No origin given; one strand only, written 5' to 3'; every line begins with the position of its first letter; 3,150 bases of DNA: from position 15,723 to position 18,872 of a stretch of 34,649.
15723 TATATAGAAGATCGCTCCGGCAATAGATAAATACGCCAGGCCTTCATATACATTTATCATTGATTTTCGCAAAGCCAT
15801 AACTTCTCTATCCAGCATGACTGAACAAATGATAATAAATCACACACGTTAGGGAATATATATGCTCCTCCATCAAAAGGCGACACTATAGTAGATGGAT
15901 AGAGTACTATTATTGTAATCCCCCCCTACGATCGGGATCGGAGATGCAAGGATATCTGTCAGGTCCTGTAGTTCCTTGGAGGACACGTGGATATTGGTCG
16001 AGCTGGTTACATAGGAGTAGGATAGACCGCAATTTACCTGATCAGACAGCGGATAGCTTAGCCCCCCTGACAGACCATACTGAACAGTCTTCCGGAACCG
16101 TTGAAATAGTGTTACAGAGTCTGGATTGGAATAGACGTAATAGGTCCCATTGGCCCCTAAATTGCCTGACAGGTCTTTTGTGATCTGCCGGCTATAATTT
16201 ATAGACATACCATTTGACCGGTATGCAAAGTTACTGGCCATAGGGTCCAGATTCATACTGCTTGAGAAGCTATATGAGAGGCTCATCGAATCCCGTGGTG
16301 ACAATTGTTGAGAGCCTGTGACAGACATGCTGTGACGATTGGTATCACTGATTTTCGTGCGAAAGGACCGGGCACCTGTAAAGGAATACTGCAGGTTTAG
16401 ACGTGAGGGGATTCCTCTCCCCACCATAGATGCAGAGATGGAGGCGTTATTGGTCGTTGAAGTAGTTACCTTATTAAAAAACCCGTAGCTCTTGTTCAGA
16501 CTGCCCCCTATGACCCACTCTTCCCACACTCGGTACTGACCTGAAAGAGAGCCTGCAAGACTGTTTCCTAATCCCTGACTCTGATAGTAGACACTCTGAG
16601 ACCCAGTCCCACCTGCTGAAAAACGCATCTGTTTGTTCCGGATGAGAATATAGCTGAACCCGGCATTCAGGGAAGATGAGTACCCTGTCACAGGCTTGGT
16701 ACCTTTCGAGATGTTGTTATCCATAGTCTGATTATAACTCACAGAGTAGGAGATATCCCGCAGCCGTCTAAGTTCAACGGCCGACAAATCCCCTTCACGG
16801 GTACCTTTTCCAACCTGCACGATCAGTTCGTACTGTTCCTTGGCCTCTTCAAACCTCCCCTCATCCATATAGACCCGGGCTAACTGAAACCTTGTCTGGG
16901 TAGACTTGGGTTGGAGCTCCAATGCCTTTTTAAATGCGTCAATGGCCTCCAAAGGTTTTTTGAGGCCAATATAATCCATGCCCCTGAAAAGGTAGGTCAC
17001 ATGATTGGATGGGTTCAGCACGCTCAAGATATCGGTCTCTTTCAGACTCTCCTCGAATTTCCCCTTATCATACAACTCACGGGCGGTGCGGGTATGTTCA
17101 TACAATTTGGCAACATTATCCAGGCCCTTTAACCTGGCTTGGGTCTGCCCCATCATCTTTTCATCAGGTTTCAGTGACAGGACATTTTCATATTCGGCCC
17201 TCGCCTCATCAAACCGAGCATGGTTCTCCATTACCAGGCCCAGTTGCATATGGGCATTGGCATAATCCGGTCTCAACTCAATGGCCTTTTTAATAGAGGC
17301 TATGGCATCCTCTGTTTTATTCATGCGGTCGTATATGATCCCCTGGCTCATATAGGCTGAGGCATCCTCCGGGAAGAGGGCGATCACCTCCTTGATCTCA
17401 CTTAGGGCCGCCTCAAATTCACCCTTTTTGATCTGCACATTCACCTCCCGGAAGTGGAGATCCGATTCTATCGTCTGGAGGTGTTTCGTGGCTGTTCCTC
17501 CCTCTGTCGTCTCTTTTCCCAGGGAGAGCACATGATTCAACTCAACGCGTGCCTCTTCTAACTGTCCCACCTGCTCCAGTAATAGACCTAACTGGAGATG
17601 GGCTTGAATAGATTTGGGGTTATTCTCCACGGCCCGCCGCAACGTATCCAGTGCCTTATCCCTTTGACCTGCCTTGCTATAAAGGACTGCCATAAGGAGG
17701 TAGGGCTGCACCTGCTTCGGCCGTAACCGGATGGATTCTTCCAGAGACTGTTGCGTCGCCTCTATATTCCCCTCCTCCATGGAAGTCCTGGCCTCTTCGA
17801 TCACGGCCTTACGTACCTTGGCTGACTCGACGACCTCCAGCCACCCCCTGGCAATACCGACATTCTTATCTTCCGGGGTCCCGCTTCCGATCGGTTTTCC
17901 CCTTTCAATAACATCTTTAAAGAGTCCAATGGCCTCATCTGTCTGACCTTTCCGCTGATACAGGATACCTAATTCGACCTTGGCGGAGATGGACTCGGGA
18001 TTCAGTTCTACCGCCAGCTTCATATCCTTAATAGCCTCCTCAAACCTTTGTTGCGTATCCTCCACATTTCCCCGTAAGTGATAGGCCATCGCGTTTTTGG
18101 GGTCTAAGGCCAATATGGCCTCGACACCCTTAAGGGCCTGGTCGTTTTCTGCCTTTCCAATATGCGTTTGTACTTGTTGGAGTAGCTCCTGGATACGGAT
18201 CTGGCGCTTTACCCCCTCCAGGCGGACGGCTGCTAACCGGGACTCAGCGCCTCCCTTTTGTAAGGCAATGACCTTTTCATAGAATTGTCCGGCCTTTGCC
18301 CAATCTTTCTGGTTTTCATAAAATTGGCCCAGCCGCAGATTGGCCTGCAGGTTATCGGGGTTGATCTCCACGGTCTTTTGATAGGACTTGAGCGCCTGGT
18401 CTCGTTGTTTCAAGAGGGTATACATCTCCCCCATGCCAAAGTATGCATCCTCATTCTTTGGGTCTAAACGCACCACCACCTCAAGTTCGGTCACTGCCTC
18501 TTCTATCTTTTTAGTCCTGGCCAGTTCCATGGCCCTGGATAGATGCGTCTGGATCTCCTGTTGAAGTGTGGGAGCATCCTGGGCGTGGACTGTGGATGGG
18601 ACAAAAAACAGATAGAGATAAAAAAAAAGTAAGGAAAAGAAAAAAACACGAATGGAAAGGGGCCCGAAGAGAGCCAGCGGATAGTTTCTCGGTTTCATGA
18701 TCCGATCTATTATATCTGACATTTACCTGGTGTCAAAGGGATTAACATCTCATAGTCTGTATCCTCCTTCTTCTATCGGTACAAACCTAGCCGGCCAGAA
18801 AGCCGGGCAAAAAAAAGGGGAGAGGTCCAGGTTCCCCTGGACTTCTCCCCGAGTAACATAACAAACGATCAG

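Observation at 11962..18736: Donor-synthase / GT-C / TPR-porin module directly upstream of the array, making nine GT-C enzymes on one strand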

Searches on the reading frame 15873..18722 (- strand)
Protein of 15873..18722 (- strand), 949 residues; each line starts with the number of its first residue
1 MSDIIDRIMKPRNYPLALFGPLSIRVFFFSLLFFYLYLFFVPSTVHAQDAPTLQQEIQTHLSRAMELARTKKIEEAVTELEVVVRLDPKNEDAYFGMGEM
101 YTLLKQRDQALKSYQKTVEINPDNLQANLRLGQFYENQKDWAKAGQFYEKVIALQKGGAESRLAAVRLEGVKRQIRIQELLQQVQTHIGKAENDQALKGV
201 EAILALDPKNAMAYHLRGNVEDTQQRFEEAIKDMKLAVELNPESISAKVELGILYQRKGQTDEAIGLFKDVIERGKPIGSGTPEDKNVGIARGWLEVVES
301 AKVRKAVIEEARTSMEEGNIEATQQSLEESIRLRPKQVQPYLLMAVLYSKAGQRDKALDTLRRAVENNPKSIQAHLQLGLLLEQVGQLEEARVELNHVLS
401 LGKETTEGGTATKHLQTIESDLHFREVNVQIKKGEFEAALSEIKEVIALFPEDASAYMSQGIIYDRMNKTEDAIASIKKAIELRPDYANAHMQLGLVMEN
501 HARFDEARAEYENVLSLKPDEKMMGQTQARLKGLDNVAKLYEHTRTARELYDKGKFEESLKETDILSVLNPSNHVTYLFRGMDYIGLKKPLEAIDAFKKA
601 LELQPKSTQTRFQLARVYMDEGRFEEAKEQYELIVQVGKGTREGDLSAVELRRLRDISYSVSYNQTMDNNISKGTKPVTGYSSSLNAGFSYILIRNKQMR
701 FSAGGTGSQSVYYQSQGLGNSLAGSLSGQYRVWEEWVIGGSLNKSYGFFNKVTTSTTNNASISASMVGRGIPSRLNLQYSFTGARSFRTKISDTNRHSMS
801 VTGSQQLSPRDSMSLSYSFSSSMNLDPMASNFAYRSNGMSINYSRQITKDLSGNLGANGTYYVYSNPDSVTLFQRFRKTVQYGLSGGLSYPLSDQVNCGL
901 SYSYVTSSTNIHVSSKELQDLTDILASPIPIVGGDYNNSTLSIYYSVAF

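Call 4: search_protein_families(library=pfam, proteins=[window:15873-18722:-], max_evalue=0.01)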
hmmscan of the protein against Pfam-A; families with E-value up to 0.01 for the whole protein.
window:15873-18722:- (949 aa): 37 families (the best 25 are shown)
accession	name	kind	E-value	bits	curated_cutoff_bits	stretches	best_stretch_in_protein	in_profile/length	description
PF07719.23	TPR_2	-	8.2e-58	188.2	27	5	92-124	2-34/34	Tetratricopeptide repeat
PF13181.12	TPR_8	-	1.2e-49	162.7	25.7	4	454-487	1-34/34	Tetratricopeptide repeat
PF00515.34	TPR_1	-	3.4e-49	163.2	27.8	5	92-124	2-34/34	Tetratricopeptide repeat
PF13414.12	TPR_11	-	6e-47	157.5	26.8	5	467-499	7-39/42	TPR repeat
PF13431.12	TPR_17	-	2.3e-45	149.5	24.4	3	361-392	2-33/34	Tetratricopeptide repeat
PF14559.12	TPR_19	-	1e-43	147.9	25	6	588-634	5-51/68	Tetratricopeptide repeat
PF13432.12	TPR_16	-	6e-43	145.3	32.7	6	460-520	3-63/65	Tetratricopeptide repeat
PF13428.12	TPR_14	-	6.4e-35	116.5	23.5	1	340-379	3-42/44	Tetratricopeptide repeat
PF13424.12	TPR_12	-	3.1e-28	98.2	30.1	3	210-273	9-73/77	Tetratricopeptide repeat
PF13174.12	TPR_6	-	6e-28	96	26.3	2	341-371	3-33/33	Tetratricopeptide repeat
PF13371.12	TPR_9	-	5.1e-25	87.7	35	2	431-491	6-66/73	Tetratricopeptide repeat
PF23914.1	TPR_CcmH_CycH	-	1.2e-21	77.6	42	2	572-637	48-113/158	Cytochrome c-type biogenesis protein H TPR domain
PF13176.12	TPR_7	-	7.9e-21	72.8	27.9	0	250-272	4-26/36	Tetratricopeptide repeat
PF12895.13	ANAPC3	-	4.9e-18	65.6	27.2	1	342-395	27-79/82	Anaphase-promoting complex, cyclosome, subunit 3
PF25063.1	ARM_TT21_C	-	5.9e-15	56.1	35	0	461-518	102-159/209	Tetratricopeptide repeat protein 21 C-terminal ARM domain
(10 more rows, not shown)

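Call 5: search_protein_families(library=ncbifam, proteins=[window:15873-18722:-], max_evalue=0.01)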
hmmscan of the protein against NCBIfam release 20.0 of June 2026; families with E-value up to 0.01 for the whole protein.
window:15873-18722:- (949 aa): 33 families (the best 25 are shown)
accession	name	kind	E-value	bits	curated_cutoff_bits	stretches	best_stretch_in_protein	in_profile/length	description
NF040959.1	MamA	equivalog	1.2e-51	175.1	200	5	425-517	110-202/204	magnetosome protein MamA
TIGR02917.1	PEP_TPR_lipo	equivalog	2.1e-47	161.6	312.2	5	54-173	564-683/899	XrtA/PEP-CTERM system TPR-repeat protein PrsT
TIGR02521.1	type_IV_pilW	equivalog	9.4e-42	143.1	154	5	47-155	21-129/234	type IV pilus biogenesis/stability protein PilW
NF033762.1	social_mot_Tgl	equivalog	3.3e-40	138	225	5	431-513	147-229/252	social motility TPR repeat lipoprotein Tgl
TIGR00990.1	3a0801s09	subfamily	3e-29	102.1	757.25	4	187-272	375-460/615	mitochondrial import receptor subunit TOM70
NF033920.0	C39_PA2778_fam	equivalog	2.5e-27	95.9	150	4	53-155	152-254/255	PA2778 family cysteine peptidase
TIGR02552.1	LcrH_SycD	equivalog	3.6e-26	91.5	104.8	2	527-638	6-116/136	SycD/LcrH family type III secretion system chaperone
NF047558.1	TPR_END_plus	domain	9.9e-23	79.9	32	1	344-372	5-33/56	TPR end-of-group domain-containing protein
NF053607.1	CHU_0125_OmpA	equivalog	3.9e-20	71.9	620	3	424-544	23-143/639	CHU_0125 family OmpA-like outer membrane integrity protein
TIGR02795.1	tol_pal_ybgF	equivalog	1.1e-19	71.1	90.1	2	88-166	36-117/119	tol-pal system protein YbgF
NF008391.2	PRK11189.1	equivalog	1.2e-18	67.7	250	1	419-522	29-133/297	lipoprotein NlpI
NF008757.0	PRK11788.1-5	equivalog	1.5e-18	67.1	363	2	89-274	105-278/388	lipopolysaccharide assembly protein LapB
NF002725.1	PRK02603.1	equivalog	2.2e-17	63.6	143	1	317-392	48-126/173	photosystem I assembly protein Ycf3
NF052312.1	T9SS_PorW_SprE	equivalog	5.1e-17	61.8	250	2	299-544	136-385/716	type IX secretion system periplasmic lipoprotein PorW/SprE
NF033758.1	gliding_GltE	equivalog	8.4e-17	61.2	225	2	454-531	86-160/411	adventurous gliding motility TPR repeat lipoprotein GltE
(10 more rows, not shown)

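Call 12: find_homologous_proteins(query=window:15873-18722:-, max_evalue=0.00001)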
Query window:15873-18722:- (949 aa): 559 proteins with E <= 0.00001 among 8000 candidates; the best 120 are listed.
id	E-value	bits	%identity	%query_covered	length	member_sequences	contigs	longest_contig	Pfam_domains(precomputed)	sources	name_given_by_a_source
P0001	0.0e+0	2076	100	99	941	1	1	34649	PF03704.24,PF05843.21,PF25060.1,PF13414.13,PF12569.15,PF23241.2,PF13374.13,PF07721.21,PF24575.2,PF02259.30,PF00515.35,PF13424.13,PF13429.13,PF14561.13,PF07719.24,PF13174.13,PF25063.1,PF13431.13,PF23914.2,PF25058.2,PF13176.13,PF13428.13,PF14559.13,PF13371.13,PF17874.8,PF12895.14,PF21033.5,PF13432.13,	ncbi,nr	ncbi:MAG: tetratricopeptide repeat protein [Nitrospirae bacterium]|nr:tetratricopeptide repeat prote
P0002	1.6e-265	902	47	94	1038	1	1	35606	PF10602.16,PF09976.16,PF13414.13,PF12569.15,PF13374.13,PF07721.21,PF24575.2,PF00515.35,PF13424.13,PF14561.13,PF07719.24,PF13174.13,PF25063.1,PF13431.13,PF23914.2,PF13176.13,PF13428.13,PF14559.13,PF13371.13,PF12895.14,PF21033.5,PF13432.13,PF13181.13,PF01239.29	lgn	-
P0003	2.2e-132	461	31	94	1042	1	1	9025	PF09976.16,PF13414.13,PF21545.4,PF12569.15,PF13374.13,PF07721.21,PF24575.2,PF00515.35,PF13424.13,PF14561.13,PF07719.24,PF13174.13,PF25063.1,PF13431.13,PF23914.2,PF25058.2,PF13176.13,PF13428.13,PF25064.2,PF14559.13,PF10516.16,PF13371.13,PF17874.8,PF12895.14,PF21033.5,PF13432.13,PF13181.13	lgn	-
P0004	1.1e-72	264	24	48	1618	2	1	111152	PF03704.24,PF13414.13,PF12569.15,PF13844.13,PF13374.13,PF23231.2,PF02259.30,PF00515.35,PF13424.13,PF07719.24,PF13174.13,PF13431.13,PF23914.2,PF25062.2,PF13176.13,PF13428.13,PF14559.13,PF09006.17,PF13371.13,PF21033.5,PF13432.13,PF13181.13,PF01239.29,PF24726.2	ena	-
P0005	8.5e-70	254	24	91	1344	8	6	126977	PF10602.16,PF03704.24,PF13414.13,PF13374.13,PF24575.2,PF11846.15,PF00515.35,PF13424.13,PF07719.24,PF13174.13,PF25063.1,PF13431.13,PF23914.2,PF25062.2,PF25058.2,PF13176.13,PF13428.13,PF25064.2,PF14559.13,PF13371.13,PF17874.8,PF12895.14,PF21033.5,PF13432.13,PF13181.13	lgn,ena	-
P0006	4.0e-61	225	21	59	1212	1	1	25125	PF03704.24,PF13414.13,PF12569.15,PF13374.13,PF07721.21,PF24575.2,PF02259.30,PF00515.35,PF13424.13,PF13429.13,PF14561.13,PF07719.24,PF13174.13,PF20308.5,PF25063.1,PF13431.13,PF23914.2,PF25058.2,PF13176.13,PF13428.13,PF25064.2,PF14559.13,PF13371.13,PF12895.14,PF21033.5,PF13432.13,PF06552.19,PF13181.13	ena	-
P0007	1.2e-54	204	26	34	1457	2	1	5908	PF03704.24,PF13414.13,PF12569.15,PF13374.13,PF07721.21,PF24575.2,PF00515.35,PF13424.13,PF01075.24,PF07719.24,PF13174.13,PF13431.13,PF23914.2,PF25062.2,PF13176.13,PF13428.13,PF25064.2,PF14559.13,PF13371.13,PF12895.14,PF21033.5,PF13432.13,PF13181.13,PF12968.14,PF01239.29,PF24726.2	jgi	jgi:tetratricopeptide (TPR) repeat protein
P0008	2.8e-52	196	23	62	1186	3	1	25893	PF03704.24,PF13414.13,PF12569.15,PF13374.13,PF07721.21,PF23231.2,PF00515.35,PF13424.13,PF07719.24,PF13174.13,PF20308.5,PF14853.13,PF13431.13,PF23914.2,PF25062.2,PF25058.2,PF13176.13,PF13428.13,PF04733.21,PF25064.2,PF14559.13,PF10516.16,PF13371.13,PF12895.14,PF21033.5,PF13432.13,PF13181.13,PF01239.29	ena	-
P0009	1.3e-48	184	28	34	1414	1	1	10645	PF03704.24,PF13414.13,PF01535.27,PF12569.15,PF13844.13,PF13374.13,PF07721.21,PF24575.2,PF02259.30,PF04783.18,PF00515.35,PF13424.13,PF13429.13,PF14561.13,PF07719.24,PF13174.13,PF20308.5,PF25063.1,PF13431.13,PF23914.2,PF13176.13,PF24885.2,PF13428.13,PF25064.2,PF14559.13,PF13371.13,PF17874.8,PF22860.3,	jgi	jgi:predicted O-linked N-acetylglucosamine transferase (SPINDLY family)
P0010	5.7e-47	179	21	60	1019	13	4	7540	PF03704.24,PF25060.1,PF13414.13,PF12569.15,PF13374.13,PF07721.21,PF24575.2,PF02259.30,PF00515.35,PF13424.13,PF28559.1,PF13429.13,PF14561.13,PF07719.24,PF13174.13,PF20308.5,PF25063.1,PF13431.13,PF23914.2,PF13176.13,PF13428.13,PF25064.2,PF14559.13,PF13371.13,PF17874.8,PF12895.14,PF21033.5,PF13432.13,P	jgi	jgi:tetratricopeptide (TPR) repeat protein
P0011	1.4e-46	177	24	59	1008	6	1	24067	PF03704.24,PF13414.13,PF13374.13,PF07721.21,PF24575.2,PF11846.15,PF00515.35,PF13424.13,PF13429.13,PF14561.13,PF07719.24,PF13174.13,PF20308.5,PF13431.13,PF23914.2,PF13176.13,PF13428.13,PF14559.13,PF13371.13,PF22860.3,PF12895.14,PF21033.5,PF13432.13,PF13181.13,PF01239.29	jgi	jgi:tetratricopeptide (TPR) repeat protein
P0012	2.4e-44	170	23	61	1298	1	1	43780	PF03704.24,PF09976.16,PF25060.1,PF13414.13,PF23558.2,PF01535.27,PF12688.14,PF23241.2,PF13374.13,PF07721.21,PF24575.2,PF07714.24,PF02259.30,PF00069.32,PF11846.15,PF00515.35,PF13424.13,PF28559.1,PF13429.13,PF14561.13,PF07719.24,PF13174.13,PF20308.5,PF25063.1,PF13431.13,PF23914.2,PF07720.19,PF13176.13,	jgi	jgi:tetratricopeptide (TPR) repeat protein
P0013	2.7e-43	166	22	63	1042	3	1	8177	PF03704.24,PF13414.13,PF12569.15,PF13374.13,PF07721.21,PF24575.2,PF02259.30,PF00515.35,PF13424.13,PF13429.13,PF14561.13,PF07719.24,PF13174.13,PF20308.5,PF25063.1,PF13431.13,PF23914.2,PF25058.2,PF13176.13,PF13428.13,PF25064.2,PF14559.13,PF13371.13,PF12895.14,PF21033.5,PF13432.13,PF13181.13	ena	-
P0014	5.2e-43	165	23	49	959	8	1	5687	PF03704.24,PF13414.13,PF12569.15,PF13374.13,PF07721.21,PF24575.2,PF02259.30,PF19662.5,PF00515.35,PF13424.13,PF07719.24,PF13174.13,PF20308.5,PF25063.1,PF13431.13,PF23914.2,PF13176.13,PF24885.2,PF13428.13,PF25064.2,PF14559.13,PF13371.13,PF17874.8,PF22860.3,PF12895.14,PF21033.5,PF13432.13,PF13181.13,PF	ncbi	-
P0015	1.3e-42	164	21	62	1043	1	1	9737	PF03704.24,PF25060.1,PF13414.13,PF12569.15,PF13374.13,PF07721.21,PF24575.2,PF02259.30,PF00515.35,PF13424.13,PF13429.13,PF14561.13,PF07719.24,PF13174.13,PF20308.5,PF25063.1,PF13431.13,PF23914.2,PF13176.13,PF13428.13,PF25064.2,PF14559.13,PF13371.13,PF12895.14,PF21033.5,PF13432.13,PF13181.13,PF10373.16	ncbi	-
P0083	1.1e-25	108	23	92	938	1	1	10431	PF13431.13,PF23914.2,PF13414.13,PF13176.13,PF13428.13,PF14559.13,PF24575.2,PF13371.13,PF00515.35,PF12895.14,PF13424.13,PF21033.5,PF13432.13,PF13181.13,PF14561.13,PF07719.24,PF13174.13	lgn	-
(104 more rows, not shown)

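Call 13: find_encoding_contigs(protein=P0002, flank=10000, max_places=3)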
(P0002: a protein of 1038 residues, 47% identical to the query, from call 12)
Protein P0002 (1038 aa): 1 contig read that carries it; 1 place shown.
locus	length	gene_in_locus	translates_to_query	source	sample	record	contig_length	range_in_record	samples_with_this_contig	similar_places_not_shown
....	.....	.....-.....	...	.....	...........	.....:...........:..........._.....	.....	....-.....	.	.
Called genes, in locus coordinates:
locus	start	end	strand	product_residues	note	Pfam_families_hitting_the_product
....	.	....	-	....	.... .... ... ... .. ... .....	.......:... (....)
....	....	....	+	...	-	-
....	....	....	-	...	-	-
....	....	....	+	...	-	-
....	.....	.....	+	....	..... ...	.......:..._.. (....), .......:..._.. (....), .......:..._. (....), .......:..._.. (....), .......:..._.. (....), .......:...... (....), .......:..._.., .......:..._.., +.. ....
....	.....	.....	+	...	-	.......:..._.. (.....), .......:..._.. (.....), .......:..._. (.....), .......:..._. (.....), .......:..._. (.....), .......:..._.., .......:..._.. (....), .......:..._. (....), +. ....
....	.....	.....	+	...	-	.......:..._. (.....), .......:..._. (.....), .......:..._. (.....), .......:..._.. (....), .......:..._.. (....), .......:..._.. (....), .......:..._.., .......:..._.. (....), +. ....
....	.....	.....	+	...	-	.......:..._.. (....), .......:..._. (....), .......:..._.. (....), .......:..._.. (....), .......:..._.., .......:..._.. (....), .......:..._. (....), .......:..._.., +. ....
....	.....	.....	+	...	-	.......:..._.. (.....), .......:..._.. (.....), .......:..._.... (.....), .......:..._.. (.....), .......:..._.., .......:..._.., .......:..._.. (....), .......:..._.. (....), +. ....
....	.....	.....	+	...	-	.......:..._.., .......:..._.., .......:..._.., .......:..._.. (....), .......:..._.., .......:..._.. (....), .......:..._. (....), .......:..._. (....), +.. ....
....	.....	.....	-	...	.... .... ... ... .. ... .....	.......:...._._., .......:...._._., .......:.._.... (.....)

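Call 14: find_encoding_contigs(protein=P0003, flank=10000, max_places=3)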
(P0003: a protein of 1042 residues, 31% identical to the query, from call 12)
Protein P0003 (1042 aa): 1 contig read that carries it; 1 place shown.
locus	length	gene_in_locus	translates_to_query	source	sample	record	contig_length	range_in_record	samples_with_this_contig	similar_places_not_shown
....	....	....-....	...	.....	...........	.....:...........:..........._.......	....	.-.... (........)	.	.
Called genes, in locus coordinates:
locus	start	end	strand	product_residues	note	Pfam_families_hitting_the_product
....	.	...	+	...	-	?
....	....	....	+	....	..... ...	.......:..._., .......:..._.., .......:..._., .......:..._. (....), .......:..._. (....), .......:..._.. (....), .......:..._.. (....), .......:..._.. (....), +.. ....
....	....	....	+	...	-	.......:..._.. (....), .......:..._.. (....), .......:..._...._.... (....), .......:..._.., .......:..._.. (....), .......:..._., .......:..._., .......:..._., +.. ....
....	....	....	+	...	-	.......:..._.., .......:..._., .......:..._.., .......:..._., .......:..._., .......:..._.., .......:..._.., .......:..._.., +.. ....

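Call 49: find_encoding_contigs(protein=P0005, flank=10000, max_places=2)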
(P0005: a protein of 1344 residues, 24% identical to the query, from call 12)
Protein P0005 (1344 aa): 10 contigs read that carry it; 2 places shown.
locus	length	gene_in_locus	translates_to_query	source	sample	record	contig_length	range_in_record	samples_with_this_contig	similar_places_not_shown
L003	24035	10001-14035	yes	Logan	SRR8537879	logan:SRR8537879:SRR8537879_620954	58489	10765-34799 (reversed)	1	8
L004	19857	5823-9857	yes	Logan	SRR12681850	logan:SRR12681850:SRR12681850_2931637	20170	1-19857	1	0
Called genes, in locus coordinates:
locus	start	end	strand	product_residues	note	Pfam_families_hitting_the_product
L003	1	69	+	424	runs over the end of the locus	PF06980:DUF1302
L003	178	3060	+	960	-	PF03176:MMPL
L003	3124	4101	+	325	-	-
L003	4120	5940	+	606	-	PF13517:FG-GAP_3 (faint), PF01839:FG-GAP (weak)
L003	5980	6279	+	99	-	-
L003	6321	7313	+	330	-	PF04055:Radical_SAM, PF13353:Fer4_12, PF06463:Mob_synth_C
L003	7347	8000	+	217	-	-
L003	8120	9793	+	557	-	-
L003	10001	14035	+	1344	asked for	PF11846:Wzy_C_2 (faint), PF23914:TPR_CcmH_CycH, PF00515:TPR_1 (weak), PF14559:TPR_19 (weak), PF13432:TPR_16, PF13414:TPR_11, PF00515:TPR_1 (weak), PF13414:TPR_11, +19 more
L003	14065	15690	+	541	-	PF06980:DUF1302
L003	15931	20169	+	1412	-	PF13620:CarboxypepD_reg (faint), PF13517:FG-GAP_3, PF01839:FG-GAP (weak), PF13517:FG-GAP_3, PF02412:TSP_3 (weak)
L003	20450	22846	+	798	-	PF14559:TPR_19 (weak), PF00515:TPR_1, PF07719:TPR_2, PF13181:TPR_8, PF13414:TPR_11, PF13424:TPR_12, PF13432:TPR_16 (weak), PF14559:TPR_19 (weak), +16 more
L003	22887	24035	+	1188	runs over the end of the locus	PF01564:Spermine_synth, PF00515:TPR_1 (weak), PF13181:TPR_8 (weak), PF13432:TPR_16 (weak), PF23914:TPR_CcmH_CycH, PF13414:TPR_11, PF13432:TPR_16, PF13414:TPR_11, +21 more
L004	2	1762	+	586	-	?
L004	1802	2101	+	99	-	-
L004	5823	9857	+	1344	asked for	PF11846:Wzy_C_2 (faint), PF23914:TPR_CcmH_CycH, PF00515:TPR_1 (weak), PF14559:TPR_19 (weak), PF13432:TPR_16, PF13414:TPR_11, PF00515:TPR_1 (weak), PF13414:TPR_11, +19 more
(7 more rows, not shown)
